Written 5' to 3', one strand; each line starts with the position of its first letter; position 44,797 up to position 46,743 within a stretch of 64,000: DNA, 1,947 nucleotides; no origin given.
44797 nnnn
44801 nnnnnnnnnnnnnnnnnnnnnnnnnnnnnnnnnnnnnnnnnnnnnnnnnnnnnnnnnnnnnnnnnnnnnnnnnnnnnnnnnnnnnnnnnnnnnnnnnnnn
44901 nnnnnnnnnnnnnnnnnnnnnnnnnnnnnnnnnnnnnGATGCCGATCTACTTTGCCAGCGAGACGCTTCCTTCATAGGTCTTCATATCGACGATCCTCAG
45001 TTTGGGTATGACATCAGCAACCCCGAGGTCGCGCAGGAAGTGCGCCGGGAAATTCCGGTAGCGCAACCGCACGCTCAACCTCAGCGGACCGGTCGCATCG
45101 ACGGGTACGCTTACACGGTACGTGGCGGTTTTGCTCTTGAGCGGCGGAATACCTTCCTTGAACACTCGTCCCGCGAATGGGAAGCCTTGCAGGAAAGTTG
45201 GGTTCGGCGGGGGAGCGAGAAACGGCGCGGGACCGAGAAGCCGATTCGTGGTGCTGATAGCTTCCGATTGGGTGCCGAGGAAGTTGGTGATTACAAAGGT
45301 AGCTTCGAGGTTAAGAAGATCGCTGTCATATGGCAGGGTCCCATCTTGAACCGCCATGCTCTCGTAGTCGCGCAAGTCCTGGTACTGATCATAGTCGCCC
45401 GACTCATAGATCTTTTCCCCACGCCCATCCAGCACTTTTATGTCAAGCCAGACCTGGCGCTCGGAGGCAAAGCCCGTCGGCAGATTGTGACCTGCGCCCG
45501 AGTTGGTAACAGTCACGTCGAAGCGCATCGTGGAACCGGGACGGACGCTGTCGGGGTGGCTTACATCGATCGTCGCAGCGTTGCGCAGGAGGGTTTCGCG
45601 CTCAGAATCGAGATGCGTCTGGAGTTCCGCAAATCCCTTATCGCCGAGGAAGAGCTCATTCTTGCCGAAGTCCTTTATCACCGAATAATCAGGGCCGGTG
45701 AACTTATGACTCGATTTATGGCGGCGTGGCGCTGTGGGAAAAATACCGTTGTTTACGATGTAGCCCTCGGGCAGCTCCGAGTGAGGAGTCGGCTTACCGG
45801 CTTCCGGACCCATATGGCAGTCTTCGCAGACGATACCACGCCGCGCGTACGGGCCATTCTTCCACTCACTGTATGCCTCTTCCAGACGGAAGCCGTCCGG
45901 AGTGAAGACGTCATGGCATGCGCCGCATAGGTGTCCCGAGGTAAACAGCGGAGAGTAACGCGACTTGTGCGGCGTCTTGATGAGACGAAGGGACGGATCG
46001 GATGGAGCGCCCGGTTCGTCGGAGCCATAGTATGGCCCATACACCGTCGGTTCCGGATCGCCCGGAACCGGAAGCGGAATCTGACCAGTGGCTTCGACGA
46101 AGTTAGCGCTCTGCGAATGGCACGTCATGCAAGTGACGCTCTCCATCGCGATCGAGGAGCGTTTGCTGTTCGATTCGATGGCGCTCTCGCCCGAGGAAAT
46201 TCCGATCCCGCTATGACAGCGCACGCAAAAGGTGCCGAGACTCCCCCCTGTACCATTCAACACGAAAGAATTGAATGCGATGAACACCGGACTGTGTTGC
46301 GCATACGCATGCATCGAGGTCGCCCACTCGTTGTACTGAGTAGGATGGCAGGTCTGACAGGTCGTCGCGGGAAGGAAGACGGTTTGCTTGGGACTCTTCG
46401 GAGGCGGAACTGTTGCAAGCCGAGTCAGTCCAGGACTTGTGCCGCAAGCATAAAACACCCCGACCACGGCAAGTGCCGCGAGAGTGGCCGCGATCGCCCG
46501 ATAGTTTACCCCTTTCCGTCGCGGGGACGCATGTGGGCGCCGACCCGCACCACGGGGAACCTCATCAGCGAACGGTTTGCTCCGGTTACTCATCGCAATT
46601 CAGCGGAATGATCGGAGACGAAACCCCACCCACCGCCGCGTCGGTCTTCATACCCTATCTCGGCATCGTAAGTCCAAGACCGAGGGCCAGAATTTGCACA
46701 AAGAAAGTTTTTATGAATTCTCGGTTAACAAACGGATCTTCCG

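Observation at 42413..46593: Candidate porin-cytochrome electron conduit: pentaheme cytochrome, outer-membrane beta-barrel, monoheme cyt c and NapC/NirT-like tetraheme cytochrome in one operon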

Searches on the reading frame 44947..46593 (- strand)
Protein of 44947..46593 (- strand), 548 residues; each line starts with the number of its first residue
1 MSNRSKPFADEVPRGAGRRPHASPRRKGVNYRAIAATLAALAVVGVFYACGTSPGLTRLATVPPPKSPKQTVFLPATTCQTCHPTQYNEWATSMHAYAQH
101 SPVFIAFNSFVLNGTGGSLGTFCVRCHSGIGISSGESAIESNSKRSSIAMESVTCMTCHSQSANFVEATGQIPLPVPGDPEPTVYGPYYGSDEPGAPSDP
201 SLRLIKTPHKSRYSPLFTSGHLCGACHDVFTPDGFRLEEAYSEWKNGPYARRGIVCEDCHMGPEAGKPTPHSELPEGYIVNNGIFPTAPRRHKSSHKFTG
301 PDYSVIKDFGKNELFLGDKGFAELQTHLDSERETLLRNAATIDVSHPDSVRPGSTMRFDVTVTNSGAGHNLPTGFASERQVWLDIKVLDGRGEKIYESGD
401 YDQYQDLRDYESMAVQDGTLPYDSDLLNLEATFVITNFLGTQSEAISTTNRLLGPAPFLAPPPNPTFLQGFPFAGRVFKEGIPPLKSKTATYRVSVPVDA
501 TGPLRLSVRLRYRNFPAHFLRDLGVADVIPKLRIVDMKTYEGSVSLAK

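Call 3: search_protein_families(library=pfam, proteins=[window:44947-46593:-], max_evalue=0.01)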
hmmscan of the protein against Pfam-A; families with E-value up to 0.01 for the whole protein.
window:44947-46593:- (548 aa): 6 families
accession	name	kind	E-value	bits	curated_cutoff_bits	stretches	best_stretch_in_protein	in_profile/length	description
PF14522.11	Cytochrome_C7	-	1.7e-07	31.4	24.8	1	120-165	13-54/67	Cytochrome c7 and related cytochrome c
PF13435.11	Cytochrome_C554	-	9.7e-07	30.1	20.8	1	78-160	1-84/84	Cytochrome c554 and c-prime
PF22113.1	Mtrc-MtrF_II-IV_dom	-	1.1e-06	28.7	30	1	70-163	75-167/176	Outer membrane cytochrome MtrC/MtrF-like, domains II/IV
PF14537.11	Cytochrom_c3_2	-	3.6e-06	27.8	25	1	77-162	7-67/79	Cytochrome c3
PF02335.20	Cytochrom_C552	-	0.00012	21.6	24.1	0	107-166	232-289/438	Cytochrome c552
PF03264.19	Cytochrom_NNT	-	0.0096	16.1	24.1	0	77-131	126-168/174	NapC/NirT cytochrome c family, N-terminal region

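Call 4: search_protein_families(library=ncbifam, proteins=[window:44947-46593:-], max_evalue=0.01)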
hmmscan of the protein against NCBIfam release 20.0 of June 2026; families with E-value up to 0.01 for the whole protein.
window:44947-46593:- (548 aa): 5 families
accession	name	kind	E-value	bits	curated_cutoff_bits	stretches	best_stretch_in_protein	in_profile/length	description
NF040886.1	cyt_C_like_Sec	equivalog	1.1e-12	47.3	250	1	77-99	46-68/423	multiheme c-type cytochrome (seleno)protein ExtKL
NF041198.1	UshA_like_PCGU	equivalog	9.7e-06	24.4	275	1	68-164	400-484/519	UshA-like (seleno)protein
TIGR03153.1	cytochr_NrfH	equivalog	0.00011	22.3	134.2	0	214-261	22-60/138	cytochrome c nitrite reductase small subunit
TIGR03508.1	decahem_SO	subfamily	0.00026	20.6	192.2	0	74-162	32-104/258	DmsE family decaheme c-type cytochrome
NF008339.0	PRK11125.1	equivalog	0.0059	15.3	595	0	241-262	274-295/487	ammonia-forming cytochrome c nitrite reductase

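Call 7: find_homologous_proteins(query=window:44947-46593:-)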
Query window:44947-46593:- (548 aa): 168 proteins with E <= 0.001 among 8000 candidates; the best 120 are listed.
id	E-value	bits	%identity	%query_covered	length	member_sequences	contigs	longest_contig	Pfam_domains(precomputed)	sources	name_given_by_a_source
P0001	0.0e+0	1157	90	100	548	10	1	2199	PF13435.12,PF14522.12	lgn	-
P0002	0.0e+0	1137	88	100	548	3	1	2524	PF13435.12,PF14522.12,PF22113.2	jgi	jgi:Cytochrome c554 and c-prime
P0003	5.2e-278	941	78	91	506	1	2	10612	PF14537.12,PF13435.12,PF14522.12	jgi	jgi:Cytochrome c554 and c-prime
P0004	8.5e-275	931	74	96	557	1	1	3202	PF14537.12,PF13435.12,PF14522.12,PF22113.2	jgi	jgi:Cytochrome c554 and c-prime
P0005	6.8e-274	928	75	94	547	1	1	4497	PF14537.12,PF13435.12,PF14522.12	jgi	jgi:Cytochrome c554 and c-prime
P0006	1.3e-246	838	77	83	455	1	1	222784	PF14537.12,PF14522.12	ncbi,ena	-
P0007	2.4e-237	807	66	94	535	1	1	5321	PF14537.12,PF13435.12,PF22113.2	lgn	-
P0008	2.3e-236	804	65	94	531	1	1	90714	PF14537.12,PF13435.12,PF22113.2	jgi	jgi:hypothetical protein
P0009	6.0e-236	802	66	93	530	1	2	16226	PF14537.12,PF13435.12,PF14522.12,PF22113.2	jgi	jgi:hypothetical protein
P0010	3.1e-235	800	65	94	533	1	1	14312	PF13435.12,PF22113.2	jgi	jgi:Cytochrome c554 and c-prime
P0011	5.2e-235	799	63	96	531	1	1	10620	PF14537.12,PF13435.12,PF14522.12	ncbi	-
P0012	3.0e-234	797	64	95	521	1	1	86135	-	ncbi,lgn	-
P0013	1.3e-231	788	64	93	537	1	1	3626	PF14537.12,PF13435.12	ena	-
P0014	1.5e-231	788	63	94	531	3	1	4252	PF14537.12,PF13435.12,PF14522.12,PF22113.2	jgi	jgi:Cytochrome c554 and c-prime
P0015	4.5e-231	786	64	93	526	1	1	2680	PF14537.12,PF13435.12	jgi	jgi:hypothetical protein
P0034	2.0e-195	669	55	94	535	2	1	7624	PF13435.12,PF03264.20,PF14522.12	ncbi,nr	ncbi:MAG: hypothetical protein HYV62_02485 [Candidatus Rokubacteria bacterium]|nr:hypothetical prote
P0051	3.1e-176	605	51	93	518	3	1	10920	PF14537.12,PF14522.12,PF22113.2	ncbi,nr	ncbi:MAG TPA: hypothetical protein VMF10_16295 [Candidatus Aquilonibacter sp.]|nr:hypothetical prote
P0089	2.1e-92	329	36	86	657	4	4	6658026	PF14537.12,PF13435.12,PF07635.17,PF03264.20,PF14522.12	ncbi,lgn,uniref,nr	ncbi:multiheme c-type cytochrome [Bremerella sp. T1]|uniref:multiheme c-type cytochrome n=1 Tax=Brem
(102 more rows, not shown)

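Call 17: search_solved_structures(query=A2, max_evalue=1, show_alignments=2)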
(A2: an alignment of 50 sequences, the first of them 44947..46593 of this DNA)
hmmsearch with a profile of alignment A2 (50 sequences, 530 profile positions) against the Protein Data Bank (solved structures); distinct sequences matched with E-value up to 1: 14.
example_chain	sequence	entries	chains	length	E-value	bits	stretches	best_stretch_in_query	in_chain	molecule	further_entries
5ze8_A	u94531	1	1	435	5.2e-11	45.1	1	54-149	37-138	cytochrome c552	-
9wt8_A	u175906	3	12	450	4.5e-05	25.5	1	22-79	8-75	Cytochrome c,Multiheme cytochrome c selenoprotein (MccSep)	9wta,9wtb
9wt9_A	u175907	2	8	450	5.3e-05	25.3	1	22-79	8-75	Cytochrome c,Multiheme cytochrome c selenoprotein mutant (MccSep U325A) | Cytochrome c,Multiheme cytochrome c selenoprotein (MccSep)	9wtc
4rkm_A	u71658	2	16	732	9.1e-05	24.5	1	45-81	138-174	MccA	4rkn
1bvb_A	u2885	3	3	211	0.0045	18.9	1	56-146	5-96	CYTOCHROME C-554 | CYTOCHROME C554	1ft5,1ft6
5ol5_A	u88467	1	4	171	0.033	16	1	256-325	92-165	DNA polymerase III subunit alpha,DNA polymerase III subunit alpha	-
1zd7_A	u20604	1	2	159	0.039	15.8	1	256-316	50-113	DNA polymerase III alpha subunit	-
3nzm_A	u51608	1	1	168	0.045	15.6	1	256-316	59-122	DNA polymerase III subunit alpha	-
1zde_A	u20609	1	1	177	0.05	15.4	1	256-316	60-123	DNA polymerase III alpha subunit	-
4gig_A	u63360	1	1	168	0.052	15.4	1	256-316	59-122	DNA polymerase III subunit alpha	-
6i5b_A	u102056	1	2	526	0.31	12.8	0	129-164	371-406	Uncharacterized protein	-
2vr0_A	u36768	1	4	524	0.33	12.7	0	223-247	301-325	CYTOCHROME C NITRITE REDUCTASE, CATALYTIC SUBUNIT NFRA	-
2j7a_A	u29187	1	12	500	0.54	12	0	223-247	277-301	CYTOCHROME C NITRITE REDUCTASE NRFA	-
4l0c_A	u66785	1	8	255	0.66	11.7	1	356-389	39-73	Deformylase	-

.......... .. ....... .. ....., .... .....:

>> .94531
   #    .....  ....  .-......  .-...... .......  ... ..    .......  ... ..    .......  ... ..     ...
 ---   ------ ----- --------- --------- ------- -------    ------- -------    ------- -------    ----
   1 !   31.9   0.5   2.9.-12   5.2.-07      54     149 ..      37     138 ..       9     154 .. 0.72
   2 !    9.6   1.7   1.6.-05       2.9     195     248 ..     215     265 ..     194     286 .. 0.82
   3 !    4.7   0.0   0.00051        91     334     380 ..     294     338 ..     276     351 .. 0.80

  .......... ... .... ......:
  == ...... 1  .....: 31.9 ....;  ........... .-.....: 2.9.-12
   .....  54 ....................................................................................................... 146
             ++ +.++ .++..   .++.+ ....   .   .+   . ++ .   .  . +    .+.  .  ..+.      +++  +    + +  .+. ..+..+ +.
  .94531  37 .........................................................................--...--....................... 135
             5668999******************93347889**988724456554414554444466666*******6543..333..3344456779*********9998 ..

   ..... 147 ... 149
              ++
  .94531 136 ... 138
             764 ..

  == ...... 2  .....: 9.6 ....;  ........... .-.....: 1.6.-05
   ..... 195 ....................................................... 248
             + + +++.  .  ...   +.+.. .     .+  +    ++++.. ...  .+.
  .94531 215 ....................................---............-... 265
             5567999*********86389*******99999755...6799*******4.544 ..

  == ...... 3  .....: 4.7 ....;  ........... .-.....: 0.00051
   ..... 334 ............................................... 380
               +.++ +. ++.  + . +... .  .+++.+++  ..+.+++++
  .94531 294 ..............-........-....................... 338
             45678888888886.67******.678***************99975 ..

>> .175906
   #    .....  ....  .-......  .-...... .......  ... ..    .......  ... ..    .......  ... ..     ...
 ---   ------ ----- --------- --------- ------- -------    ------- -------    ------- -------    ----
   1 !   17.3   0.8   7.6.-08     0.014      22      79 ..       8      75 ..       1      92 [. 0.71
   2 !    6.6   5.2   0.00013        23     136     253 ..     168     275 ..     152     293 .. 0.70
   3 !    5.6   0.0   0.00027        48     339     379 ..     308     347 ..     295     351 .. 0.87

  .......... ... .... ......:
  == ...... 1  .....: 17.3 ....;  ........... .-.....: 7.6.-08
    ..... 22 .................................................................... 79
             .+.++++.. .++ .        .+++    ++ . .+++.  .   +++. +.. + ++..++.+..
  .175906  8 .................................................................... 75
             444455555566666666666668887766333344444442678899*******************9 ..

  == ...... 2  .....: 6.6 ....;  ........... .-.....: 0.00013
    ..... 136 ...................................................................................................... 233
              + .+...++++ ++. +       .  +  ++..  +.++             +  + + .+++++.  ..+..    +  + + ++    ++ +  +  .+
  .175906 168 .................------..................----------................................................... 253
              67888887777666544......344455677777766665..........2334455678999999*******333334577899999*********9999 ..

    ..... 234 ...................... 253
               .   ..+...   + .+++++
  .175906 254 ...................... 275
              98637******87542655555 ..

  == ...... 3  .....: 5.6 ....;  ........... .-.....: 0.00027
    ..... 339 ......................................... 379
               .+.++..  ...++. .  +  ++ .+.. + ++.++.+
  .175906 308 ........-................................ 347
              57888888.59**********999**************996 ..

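Call 37: predict_structure(alignment_id=A2)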
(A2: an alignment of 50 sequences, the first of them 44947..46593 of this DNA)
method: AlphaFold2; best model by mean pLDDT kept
length: 548 residues; sequences in the alignment: 50
mean_pLDDT: 77.5   pTM: 0.76
mean pLDDT of the five models: 77.5, 74.7, 69.8, 68.9, 68.4
residues with pLDDT >= 90: 175; 70-90: 214; 50-70: 89; < 50: 70
segments of 3 or more residues with pLDDT < 50: 1-28, 51-63, 446-472
pLDDT, mean of each block of 10 residues (from residue 1): 38 37 43 81 75 39 53 81 92 83 81 60 66 76 85 86 69 58 88 93 86 88 74 58 78 86 89 91 90 87 73 91 89 89 98 98 82 70 97 97 92 93 93 66 48 32 37 60 89 97 97 88 89 92 94
secondary structure, 60 per line:
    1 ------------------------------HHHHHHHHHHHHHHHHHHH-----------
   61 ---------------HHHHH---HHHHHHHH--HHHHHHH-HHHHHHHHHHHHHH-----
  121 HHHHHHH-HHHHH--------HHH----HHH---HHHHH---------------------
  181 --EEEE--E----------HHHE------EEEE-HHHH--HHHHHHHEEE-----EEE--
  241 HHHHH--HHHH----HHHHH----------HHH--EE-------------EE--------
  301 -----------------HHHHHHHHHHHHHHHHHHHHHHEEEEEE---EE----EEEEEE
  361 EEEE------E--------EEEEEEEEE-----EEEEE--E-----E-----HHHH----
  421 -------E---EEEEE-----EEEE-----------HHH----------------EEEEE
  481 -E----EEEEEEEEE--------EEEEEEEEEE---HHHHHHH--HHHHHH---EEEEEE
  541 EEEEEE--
elements in order: H31-49 H76-80 H84-91 H94-100 H102-115 H121-127 H129-133 H155-159 E183-186 E210-213 H215-218 H221-227 E228-230 E236-238 H241-245 H248-251 H256-260 H318-339 E340-345 E355-364 E380-388 E394-398 H413-416 E432-436 E442-445 E476-480 E487-495 E504-513 H517-523 H526-531 E535-546

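Call 43: fold_search(model_id=the predicted structure, library=pdb)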
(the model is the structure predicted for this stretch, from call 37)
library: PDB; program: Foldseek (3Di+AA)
matches with E <= 10: 1586; with E <= 0.001: 13
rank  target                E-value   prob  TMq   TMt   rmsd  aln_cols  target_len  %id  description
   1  5ze8                  1.2e-13  1.00  0.47  0.64   7.1       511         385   16  Crystal structure of a penta-heme cytochrome c552 from Thermochromatium tepidum (released 2018-04-25)
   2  8rjc_5                1.0e-04  1.00  0.15  0.39   8.1       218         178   10  Structure of the rabbit 80S ribosome stalled on a 2-TMD rhodopsin intermediate in complex with Sec61-TRAP, open confor (released 2024-01-24)
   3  8cs9_X                2.2e-04  0.47  0.09  0.08  22.7       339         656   11  Composite reconstruction of Class 1 of the erythrocyte ankyrin-1 complex (released 2022-07-20)
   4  7uzs                  2.3e-04  0.47  0.09  0.07  22.1       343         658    9  Protein 4.2 (local refinement from consensus reconstruction of ankyrin complex classes) (released 2022-07-20)
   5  9n9j_5                3.1e-04  1.00  0.16  0.51   5.4       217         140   10  Structure of a GRP94 folding intermediate engaged with a CCDC134- and FKBP11-bound secretory translocon (released 2025-11-19)
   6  8csw                  3.9e-04  0.38  0.09  0.08  23.6       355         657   11  Local refinement of protein 4.2 in Class 2 of erythrocyte ankyrin-1 complex (released 2022-07-20)
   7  5gm6_B                4.9e-04  1.00  0.16  0.06  10.0       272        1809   11  Cryo-EM structure of the activated spliceosome (Bact complex) at 3.5 angstrom resolution (released 2016-09-21)
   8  7a5p_q                6.3e-04  1.00  0.16  0.05   9.4       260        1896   10  Human C Complex Spliceosome - Medium-resolution PERIPHERY (released 2020-10-14)
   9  4kit_B                7.4e-04  1.00  0.16  0.06   9.5       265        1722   10  Crystal structure of human Brr2 in complex with the Prp8 Jab1/MPN domain (released 2013-06-05)
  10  3idu_A                8.4e-04  1.00  0.14  0.56   7.3       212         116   10  Crystal Structure of the CARDB domain of the PF1109 protein in complex with di-metal ions from Pyrococcus furiosus, No (released 2009-08-04)
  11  3jcr_C                8.9e-04  0.99  0.15  0.05  10.2       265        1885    9  3D structure determination of the human*U4/U6.U5* tri-snRNP complex (released 2016-03-09)
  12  5m59_E                9.4e-04  1.00  0.16  0.06   8.3       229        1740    9  Crystal structure of Chaetomium thermophilum Brr2 helicase core in complex with Prp8 Jab1 domain (released 2016-12-21)
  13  6qv4                  1.0e-03  1.00  0.16  0.06  10.3       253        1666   10  Crystal structure of the Ski2 RNA-helicase Brr2 from Chaetomium thermophilum bound to ATP-gamma-S (released 2020-01-15)
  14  6ah0_D                1.1e-03  1.00  0.16  0.06   9.3       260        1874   10  The Cryo-EM Structure of the Precusor of Human Pre-catalytic Spliceosome (pre-B complex) (released 2018-11-14)
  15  5yzg_D                1.1e-03  1.00  0.16  0.05   9.3       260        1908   10  The Cryo-EM Structure of Human Catalytic Step I Spliceosome (C complex) at 4.1 angstrom resolution (released 2018-08-08)
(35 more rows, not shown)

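Call 79: search_protein_families(library=ncbifam, alignment_id=A2, max_evalue=0.001)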
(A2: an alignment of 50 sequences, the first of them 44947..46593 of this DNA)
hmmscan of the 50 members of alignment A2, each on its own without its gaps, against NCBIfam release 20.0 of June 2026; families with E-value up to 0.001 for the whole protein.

A. member 1, window:44947-46593:- (548 aa): 4 families
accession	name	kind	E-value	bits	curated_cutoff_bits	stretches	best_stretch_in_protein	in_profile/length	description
NF040886.1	cyt_C_like_Sec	equivalog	1.1e-12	47.3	250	0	77-99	46-68/423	multiheme c-type cytochrome (seleno)protein ExtKL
NF041198.1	UshA_like_PCGU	equivalog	9.7e-06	24.4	275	1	68-164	400-484/519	UshA-like (seleno)protein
TIGR03153.1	cytochr_NrfH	equivalog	0.00011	22.3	134.2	0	214-261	22-60/138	cytochrome c nitrite reductase small subunit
TIGR03508.1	decahem_SO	subfamily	0.00026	20.6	192.2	0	74-162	32-104/258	DmsE family decaheme c-type cytochrome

B. families by the number of members that match (of 50 scanned): 8 families
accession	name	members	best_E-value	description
NF040886.1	cyt_C_like_Sec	50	6.9e-18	multiheme c-type cytochrome (seleno)protein ExtKL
NF041198.1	UshA_like_PCGU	43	7.1e-09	UshA-like (seleno)protein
TIGR03508.1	decahem_SO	38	2.5e-06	DmsE family decaheme c-type cytochrome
TIGR03153.1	cytochr_NrfH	20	3e-05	cytochrome c nitrite reductase small subunit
NF041028.1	decahem_GSU2203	9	5.9e-06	GSU2203 family decaheme c-type cytochrome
TIGR03146.1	cyt_nit_nrfB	2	0.0004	cytochrome c nitrite reductase pentaheme subunit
NF043010.1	Cyt554_Nsmonas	1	0.00026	cytochrome c-550 CycA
TIGR03507.1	decahem_SO1788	1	0.00072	OmcA/MtrC family decaheme c-type cytochrome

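Call 83: find_encoding_contigs(protein=P0089, flank=10000, max_places=1)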
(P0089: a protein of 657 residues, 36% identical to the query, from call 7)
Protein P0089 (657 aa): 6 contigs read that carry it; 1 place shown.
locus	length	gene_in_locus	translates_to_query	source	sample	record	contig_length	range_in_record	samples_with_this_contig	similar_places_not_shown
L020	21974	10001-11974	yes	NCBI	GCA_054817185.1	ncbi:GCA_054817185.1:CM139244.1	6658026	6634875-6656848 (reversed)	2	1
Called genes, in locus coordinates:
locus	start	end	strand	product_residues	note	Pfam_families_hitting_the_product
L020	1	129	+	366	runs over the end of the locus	PF00884:Sulfatase, PF16347:SGSH_C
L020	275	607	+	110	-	PF00581:Rhodanese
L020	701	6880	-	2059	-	PF01835:MG2, PF17791:MG3 (faint), PF07703:A2M_BRD, PF00207:A2M, PF07678:TED_complement (weak), PF13243:SQHop_cyclase_C (faint), PF17973:bMG10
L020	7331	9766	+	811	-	-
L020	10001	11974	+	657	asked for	PF03264:Cytochrom_NNT (faint), PF07635:PSCyt1 (weak), PF14522:Cytochrome_C7 (faint), PF14537:Cytochrom_c3_2 (faint), PF13435:Cytochrome_C554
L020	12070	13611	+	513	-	-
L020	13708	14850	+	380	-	-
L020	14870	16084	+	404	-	PF13360:PQQ_2, PF13570:Beta-prop_ACSF4, PF13360:PQQ_2 (weak)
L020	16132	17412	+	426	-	PF00275:EPSP_synthase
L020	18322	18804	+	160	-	-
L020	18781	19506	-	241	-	PF00160:Pro_isomerase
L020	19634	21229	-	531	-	-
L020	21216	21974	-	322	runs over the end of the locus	PF00535:Glycos_transf_2, PF10111:Glyco_tranf_2_2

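Call 86: search_protein_families(library=pfam, proteins=[L020:12070-13611:+, L020:13708-14850:+, L020:7331-9766:+], max_evalue=0.01)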
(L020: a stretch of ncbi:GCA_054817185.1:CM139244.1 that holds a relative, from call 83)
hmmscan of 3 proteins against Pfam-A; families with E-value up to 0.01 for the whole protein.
L020:12070-13611:+ (513 aa): 0 families

L020:13708-14850:+ (380 aa): 1 family
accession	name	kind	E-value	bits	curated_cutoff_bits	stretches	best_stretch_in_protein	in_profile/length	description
PF21557.3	RhaB_D2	-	0.0052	17.1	27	1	280-355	23-94/172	Alpha-L-rhamnosidase, domain D2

L020:7331-9766:+ (811 aa): 0 families

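Call 100: find_encoding_contigs(protein=P0051, flank=6000, max_places=1)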
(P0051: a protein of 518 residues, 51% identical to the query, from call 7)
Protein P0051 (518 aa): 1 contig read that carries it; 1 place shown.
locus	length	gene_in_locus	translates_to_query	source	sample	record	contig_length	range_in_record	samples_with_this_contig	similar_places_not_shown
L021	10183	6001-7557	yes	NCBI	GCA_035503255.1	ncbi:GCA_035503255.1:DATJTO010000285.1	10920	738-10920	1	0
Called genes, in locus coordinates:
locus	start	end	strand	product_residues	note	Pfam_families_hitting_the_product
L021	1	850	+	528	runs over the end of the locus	PF22422:MGH1-like_GH, PF03200:Glyco_hydro_63, PF22422:MGH1-like_GH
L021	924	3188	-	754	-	PF14522:Cytochrome_C7 (faint), PF14537:Cytochrom_c3_2 (weak), PF03486:HI0933_like (faint), PF07992:Pyr_redox_2, PF13434:Lys_Orn_oxgnase (faint), PF13738:Pyr_redox_3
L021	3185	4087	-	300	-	-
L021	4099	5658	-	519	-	PF00027:cNMP_binding, PF13237:Fer4_10 (weak), PF13247:Fer4_11, PF12838:Fer4_7, PF13187:Fer4_9 (weak), PF25160:LdpA_Fe-S-bd (weak), PF00037:Fer4 (weak), PF12837:Fer4_6 (weak), +3 more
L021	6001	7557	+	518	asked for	PF14522:Cytochrome_C7 (faint), PF22113:Mtrc-MtrF_II-IV_dom (faint), PF14537:Cytochrom_c3_2 (faint)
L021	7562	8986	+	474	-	-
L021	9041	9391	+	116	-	PF13442:Cytochrome_CBB3, PF00034:Cytochrom_C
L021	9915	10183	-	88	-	PF01695:IstB_IS21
